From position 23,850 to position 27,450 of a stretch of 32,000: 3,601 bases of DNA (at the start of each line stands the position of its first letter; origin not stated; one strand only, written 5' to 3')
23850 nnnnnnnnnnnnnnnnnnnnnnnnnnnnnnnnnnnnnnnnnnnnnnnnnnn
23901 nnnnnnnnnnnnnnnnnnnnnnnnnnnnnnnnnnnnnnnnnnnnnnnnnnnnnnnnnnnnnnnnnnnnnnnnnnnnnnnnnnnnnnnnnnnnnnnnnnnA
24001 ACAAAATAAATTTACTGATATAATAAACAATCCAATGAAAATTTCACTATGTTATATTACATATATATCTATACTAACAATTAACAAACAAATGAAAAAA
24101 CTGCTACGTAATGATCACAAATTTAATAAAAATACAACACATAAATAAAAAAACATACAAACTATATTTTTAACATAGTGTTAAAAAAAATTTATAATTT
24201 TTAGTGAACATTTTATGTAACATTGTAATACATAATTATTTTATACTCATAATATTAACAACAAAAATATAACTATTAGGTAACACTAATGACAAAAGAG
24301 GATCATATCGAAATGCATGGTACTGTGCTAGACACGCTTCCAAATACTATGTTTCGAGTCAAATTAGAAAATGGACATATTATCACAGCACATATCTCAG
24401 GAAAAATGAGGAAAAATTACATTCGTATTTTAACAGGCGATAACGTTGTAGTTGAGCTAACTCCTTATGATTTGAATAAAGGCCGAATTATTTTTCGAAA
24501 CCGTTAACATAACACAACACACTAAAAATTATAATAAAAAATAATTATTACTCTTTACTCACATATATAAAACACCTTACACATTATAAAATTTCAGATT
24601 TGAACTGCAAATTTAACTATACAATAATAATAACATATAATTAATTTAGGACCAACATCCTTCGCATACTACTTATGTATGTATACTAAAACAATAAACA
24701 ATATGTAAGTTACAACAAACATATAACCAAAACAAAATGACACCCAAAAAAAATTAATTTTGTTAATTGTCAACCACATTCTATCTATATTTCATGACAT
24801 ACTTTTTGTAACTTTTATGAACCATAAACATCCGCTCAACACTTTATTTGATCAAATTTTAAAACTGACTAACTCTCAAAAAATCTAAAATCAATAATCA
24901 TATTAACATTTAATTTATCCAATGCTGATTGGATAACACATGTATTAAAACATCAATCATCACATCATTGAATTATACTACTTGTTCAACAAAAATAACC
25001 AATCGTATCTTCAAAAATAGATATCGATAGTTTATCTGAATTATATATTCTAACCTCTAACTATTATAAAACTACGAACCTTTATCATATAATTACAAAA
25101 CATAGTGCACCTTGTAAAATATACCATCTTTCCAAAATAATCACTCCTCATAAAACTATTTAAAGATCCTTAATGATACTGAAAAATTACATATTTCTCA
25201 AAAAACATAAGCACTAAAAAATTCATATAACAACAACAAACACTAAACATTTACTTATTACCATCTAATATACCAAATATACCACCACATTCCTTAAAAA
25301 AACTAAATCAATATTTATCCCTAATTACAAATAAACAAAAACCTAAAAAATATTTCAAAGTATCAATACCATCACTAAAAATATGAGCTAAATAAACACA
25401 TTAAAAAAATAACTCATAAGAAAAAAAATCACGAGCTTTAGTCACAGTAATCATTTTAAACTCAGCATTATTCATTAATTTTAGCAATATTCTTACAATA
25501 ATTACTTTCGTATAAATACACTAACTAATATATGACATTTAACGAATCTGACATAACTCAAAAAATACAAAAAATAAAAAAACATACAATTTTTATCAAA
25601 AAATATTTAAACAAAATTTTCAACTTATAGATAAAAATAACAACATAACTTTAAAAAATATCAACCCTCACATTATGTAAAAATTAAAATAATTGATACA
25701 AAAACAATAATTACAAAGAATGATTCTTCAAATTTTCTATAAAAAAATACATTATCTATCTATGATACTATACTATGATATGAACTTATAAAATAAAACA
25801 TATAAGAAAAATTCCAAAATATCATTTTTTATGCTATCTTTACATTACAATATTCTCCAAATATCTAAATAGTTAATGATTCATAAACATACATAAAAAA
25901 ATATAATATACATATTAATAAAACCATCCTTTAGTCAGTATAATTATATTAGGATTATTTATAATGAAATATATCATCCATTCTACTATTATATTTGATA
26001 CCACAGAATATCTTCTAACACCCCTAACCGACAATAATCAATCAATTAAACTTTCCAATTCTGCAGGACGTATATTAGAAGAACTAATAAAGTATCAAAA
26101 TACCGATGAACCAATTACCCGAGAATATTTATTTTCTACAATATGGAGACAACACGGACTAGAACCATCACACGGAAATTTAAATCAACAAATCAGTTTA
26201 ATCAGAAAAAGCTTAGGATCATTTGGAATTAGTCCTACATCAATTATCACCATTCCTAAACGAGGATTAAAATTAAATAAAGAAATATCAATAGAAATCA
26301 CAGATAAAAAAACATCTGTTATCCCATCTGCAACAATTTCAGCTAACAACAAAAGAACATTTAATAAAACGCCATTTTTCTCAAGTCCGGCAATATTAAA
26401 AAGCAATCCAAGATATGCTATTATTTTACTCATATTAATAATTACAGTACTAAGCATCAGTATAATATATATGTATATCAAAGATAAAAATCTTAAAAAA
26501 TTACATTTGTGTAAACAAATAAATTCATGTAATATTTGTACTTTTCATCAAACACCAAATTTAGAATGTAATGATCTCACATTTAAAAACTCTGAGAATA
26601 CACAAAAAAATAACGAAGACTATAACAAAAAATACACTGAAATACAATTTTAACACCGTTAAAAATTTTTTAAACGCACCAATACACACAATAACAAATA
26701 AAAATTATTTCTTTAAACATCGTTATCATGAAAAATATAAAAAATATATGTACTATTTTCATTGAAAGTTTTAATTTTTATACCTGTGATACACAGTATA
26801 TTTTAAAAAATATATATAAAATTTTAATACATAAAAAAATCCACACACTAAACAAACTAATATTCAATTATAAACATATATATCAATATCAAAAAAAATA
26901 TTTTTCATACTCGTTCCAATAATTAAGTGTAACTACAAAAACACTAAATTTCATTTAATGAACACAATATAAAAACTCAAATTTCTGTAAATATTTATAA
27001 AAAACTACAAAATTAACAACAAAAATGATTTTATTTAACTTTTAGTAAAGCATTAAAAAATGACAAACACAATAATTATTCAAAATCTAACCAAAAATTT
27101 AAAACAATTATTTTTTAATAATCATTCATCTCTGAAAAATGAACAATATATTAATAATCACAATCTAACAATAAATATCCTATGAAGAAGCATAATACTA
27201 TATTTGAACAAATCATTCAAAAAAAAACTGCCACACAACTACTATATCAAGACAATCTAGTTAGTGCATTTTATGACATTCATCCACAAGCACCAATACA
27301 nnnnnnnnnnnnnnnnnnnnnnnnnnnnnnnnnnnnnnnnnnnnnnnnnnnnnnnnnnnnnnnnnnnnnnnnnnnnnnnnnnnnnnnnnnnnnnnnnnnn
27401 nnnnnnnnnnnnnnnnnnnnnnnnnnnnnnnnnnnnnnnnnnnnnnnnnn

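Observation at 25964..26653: ToxR/CadC-like one-component transmembrane regulator isolated between large ORF-free spacers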

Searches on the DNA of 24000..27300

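Call 48: search_rna_families(source=window, start=24000, end=27300, threshold=evalue, max_evalue=1)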
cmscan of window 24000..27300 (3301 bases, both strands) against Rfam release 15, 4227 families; matches with E-value up to 1: 0.
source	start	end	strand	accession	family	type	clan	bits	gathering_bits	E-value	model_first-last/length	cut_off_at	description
